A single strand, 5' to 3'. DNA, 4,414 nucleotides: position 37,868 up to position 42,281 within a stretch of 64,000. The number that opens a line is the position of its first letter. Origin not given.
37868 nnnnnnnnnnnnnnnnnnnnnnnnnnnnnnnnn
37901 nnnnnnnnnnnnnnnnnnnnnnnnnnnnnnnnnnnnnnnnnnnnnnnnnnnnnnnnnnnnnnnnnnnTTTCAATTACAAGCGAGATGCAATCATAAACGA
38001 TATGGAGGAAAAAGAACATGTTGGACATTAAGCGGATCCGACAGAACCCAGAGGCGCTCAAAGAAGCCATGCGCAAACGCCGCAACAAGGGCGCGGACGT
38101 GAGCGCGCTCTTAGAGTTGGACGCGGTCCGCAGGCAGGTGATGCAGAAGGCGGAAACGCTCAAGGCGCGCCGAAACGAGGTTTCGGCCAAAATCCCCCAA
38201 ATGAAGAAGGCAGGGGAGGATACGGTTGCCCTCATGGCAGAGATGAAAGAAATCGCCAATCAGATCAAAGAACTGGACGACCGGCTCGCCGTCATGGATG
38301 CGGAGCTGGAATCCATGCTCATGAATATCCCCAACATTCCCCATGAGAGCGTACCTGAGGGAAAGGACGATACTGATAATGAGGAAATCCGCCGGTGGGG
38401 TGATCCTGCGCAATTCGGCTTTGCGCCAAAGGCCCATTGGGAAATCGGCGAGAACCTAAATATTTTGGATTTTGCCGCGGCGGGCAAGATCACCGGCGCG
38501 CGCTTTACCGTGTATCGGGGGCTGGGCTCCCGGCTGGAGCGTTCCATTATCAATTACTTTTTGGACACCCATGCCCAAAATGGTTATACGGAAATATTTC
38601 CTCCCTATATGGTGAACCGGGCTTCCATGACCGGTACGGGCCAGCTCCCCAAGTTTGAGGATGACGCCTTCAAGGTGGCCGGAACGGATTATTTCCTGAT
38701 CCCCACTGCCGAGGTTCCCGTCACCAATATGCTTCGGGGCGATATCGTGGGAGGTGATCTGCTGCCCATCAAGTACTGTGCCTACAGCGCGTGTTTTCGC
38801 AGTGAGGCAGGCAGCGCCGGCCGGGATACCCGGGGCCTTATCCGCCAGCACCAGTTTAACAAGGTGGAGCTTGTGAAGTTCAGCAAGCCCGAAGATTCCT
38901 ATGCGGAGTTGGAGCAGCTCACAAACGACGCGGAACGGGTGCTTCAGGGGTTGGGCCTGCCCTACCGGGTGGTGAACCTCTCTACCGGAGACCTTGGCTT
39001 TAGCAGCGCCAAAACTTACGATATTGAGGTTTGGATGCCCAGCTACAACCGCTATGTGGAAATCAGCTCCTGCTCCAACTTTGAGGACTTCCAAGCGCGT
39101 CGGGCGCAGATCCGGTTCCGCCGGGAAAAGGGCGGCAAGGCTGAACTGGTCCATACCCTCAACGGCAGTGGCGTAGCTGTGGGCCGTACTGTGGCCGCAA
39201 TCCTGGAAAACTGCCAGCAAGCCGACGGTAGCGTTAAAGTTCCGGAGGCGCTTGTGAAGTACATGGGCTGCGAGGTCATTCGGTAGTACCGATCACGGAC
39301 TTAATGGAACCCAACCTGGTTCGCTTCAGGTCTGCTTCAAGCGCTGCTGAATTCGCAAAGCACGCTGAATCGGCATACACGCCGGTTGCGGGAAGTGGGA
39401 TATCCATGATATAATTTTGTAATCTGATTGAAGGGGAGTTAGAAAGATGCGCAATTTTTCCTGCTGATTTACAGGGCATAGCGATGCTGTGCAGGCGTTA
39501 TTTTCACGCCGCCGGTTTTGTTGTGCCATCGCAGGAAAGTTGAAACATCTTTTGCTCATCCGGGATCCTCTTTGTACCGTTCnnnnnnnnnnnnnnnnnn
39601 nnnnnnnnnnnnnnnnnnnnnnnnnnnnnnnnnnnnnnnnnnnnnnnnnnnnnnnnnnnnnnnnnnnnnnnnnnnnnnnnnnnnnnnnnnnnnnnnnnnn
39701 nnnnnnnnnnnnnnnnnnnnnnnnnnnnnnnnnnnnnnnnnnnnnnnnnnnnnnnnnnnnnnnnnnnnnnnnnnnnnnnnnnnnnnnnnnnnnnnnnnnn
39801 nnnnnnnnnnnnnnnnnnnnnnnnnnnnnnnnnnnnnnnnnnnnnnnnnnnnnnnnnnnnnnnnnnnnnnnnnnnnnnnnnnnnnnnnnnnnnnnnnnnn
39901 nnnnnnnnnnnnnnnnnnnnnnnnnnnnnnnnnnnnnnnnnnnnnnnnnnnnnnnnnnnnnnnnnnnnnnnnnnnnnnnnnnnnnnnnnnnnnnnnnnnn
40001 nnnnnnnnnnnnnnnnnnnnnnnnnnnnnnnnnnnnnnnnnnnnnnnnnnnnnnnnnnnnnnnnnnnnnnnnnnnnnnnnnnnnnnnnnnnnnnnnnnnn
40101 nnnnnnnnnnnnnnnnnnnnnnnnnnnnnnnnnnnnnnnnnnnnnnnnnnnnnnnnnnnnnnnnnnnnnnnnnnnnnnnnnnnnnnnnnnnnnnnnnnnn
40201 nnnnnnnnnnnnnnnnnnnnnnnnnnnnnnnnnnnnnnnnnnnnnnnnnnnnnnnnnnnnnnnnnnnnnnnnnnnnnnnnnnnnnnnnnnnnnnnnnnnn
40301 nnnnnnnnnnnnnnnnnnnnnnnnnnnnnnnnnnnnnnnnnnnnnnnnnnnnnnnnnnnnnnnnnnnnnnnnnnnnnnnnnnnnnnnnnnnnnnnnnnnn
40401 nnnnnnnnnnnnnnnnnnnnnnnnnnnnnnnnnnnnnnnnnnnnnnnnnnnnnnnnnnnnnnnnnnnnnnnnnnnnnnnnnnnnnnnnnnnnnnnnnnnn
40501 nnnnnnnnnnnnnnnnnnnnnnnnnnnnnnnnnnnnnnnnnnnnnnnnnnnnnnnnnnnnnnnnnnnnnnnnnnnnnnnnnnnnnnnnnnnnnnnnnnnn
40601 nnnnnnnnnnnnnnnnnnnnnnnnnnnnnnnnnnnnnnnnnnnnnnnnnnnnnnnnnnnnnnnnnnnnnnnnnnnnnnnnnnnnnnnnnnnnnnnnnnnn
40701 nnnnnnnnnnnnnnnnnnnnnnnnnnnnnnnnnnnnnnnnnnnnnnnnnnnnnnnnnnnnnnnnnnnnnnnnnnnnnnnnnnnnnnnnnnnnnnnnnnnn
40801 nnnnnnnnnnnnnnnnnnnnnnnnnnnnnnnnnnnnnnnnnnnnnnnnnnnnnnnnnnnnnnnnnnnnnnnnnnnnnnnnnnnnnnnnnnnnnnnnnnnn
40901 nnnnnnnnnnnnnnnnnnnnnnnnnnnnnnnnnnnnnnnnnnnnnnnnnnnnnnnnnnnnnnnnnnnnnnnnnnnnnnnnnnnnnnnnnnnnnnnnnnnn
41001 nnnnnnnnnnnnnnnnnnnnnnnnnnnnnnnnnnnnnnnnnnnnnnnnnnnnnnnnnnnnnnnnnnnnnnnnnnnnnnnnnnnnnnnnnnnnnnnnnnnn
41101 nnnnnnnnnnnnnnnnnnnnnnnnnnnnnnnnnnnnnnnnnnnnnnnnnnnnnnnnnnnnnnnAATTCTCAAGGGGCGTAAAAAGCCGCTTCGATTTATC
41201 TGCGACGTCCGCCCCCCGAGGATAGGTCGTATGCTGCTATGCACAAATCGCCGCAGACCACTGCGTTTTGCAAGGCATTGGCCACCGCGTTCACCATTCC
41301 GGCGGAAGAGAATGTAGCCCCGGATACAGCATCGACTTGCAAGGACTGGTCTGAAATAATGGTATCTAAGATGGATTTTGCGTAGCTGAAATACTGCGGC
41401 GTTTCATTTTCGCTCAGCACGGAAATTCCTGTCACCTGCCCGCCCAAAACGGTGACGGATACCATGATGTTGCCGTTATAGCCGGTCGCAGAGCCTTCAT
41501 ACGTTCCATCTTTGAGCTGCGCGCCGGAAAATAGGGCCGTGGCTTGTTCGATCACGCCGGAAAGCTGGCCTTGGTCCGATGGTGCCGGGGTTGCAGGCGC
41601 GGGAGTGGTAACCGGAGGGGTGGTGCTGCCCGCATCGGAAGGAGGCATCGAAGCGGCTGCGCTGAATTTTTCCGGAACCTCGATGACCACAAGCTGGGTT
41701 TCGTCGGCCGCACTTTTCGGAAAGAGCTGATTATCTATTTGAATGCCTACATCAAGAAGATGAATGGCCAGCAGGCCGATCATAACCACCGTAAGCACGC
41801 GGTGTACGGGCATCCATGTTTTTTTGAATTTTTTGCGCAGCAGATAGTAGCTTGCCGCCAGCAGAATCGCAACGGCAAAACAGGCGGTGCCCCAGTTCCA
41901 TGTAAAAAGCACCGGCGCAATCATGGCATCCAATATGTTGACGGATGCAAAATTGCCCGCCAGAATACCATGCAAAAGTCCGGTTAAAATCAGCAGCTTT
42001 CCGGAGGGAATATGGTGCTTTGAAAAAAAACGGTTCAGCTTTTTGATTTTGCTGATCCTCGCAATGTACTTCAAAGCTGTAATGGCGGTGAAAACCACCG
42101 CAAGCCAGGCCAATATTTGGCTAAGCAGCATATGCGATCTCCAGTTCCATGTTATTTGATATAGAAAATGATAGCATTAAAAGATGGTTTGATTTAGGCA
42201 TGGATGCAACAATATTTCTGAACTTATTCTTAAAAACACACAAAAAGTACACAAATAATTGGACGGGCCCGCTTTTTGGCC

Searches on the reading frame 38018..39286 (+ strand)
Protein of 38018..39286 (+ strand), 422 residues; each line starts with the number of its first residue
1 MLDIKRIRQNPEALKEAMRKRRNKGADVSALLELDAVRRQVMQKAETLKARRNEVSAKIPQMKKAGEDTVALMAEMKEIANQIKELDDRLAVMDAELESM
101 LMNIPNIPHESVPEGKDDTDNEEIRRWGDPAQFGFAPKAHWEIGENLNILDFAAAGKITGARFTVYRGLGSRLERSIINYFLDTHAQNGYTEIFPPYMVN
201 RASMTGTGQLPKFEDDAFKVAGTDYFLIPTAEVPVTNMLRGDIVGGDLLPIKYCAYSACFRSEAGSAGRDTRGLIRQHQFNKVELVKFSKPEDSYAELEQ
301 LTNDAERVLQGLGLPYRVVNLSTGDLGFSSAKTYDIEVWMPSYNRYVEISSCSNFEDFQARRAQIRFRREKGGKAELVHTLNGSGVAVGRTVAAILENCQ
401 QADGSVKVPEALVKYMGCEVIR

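Call 92: find_homologous_proteins(query=window:38018-39286:+, max_evalue=1e-100)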
Query window:38018-39286:+ (422 aa): 8000 proteins with E <= 1e-100 among 8000 candidates; the best 120 are listed.
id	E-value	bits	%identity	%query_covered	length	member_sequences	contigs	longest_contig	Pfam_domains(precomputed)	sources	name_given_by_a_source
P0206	7.8e-281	949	100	100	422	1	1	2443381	PF00587.31,PF02403.28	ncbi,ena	-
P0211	1.1e-264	895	94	100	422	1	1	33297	PF00587.31,PF02403.28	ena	-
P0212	4.9e-255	864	91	100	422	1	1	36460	PF00587.31,PF02403.28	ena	-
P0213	1.9e-241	819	85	100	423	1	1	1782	PF00587.31,PF02403.28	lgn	-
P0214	3.7e-241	818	85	100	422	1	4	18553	PF00587.31,PF02403.28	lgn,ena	-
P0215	1.8e-240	816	85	100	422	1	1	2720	PF00587.31,PF02403.28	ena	-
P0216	3.5e-240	815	85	100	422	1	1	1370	PF00587.31,PF02403.28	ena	-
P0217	3.7e-240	815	85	100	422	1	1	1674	PF00587.31,PF02403.28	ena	-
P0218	4.7e-240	814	85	100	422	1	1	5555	PF00587.31,PF02403.28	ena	-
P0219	4.8e-240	814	85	100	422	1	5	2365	PF00587.31,PF02403.28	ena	-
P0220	7.2e-240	814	85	100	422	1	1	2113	PF00587.31,PF02403.28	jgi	-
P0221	8.6e-240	813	85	100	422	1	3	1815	PF00587.31,PF02403.28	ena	-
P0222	8.7e-240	813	85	100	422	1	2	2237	PF00587.31,PF02403.28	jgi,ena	-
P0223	9.1e-240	813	85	100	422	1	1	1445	PF00587.31,PF02403.28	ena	-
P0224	1.2e-239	813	85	100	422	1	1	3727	PF00587.31,PF02403.28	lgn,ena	-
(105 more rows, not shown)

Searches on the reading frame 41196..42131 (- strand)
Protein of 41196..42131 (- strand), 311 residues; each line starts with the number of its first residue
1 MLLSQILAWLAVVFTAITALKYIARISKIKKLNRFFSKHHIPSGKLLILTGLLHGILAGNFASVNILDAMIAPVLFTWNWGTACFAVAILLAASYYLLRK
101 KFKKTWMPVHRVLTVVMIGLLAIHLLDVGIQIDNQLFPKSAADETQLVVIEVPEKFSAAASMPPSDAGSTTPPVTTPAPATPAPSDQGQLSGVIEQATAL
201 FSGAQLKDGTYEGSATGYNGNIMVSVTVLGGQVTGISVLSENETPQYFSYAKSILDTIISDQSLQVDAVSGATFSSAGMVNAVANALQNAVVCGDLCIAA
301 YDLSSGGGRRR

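Call 59: search_protein_families(library=ncbifam, proteins=[window:41196-42131:-], max_evalue=0.00001)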
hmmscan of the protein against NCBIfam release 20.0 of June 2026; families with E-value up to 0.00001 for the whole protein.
window:41196-42131:- (311 aa): 2 families
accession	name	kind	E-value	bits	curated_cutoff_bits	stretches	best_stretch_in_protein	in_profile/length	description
TIGR01947.1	rnfG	subfamily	2.7e-08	34.1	102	0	186-245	60-122/187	RnfABCDGE type electron transport complex subunit G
NF045876.1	RnfG_DVU2794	exception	1.6e-07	31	205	1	206-288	82-177/190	RnfABCDGE type electron transport complex subunit G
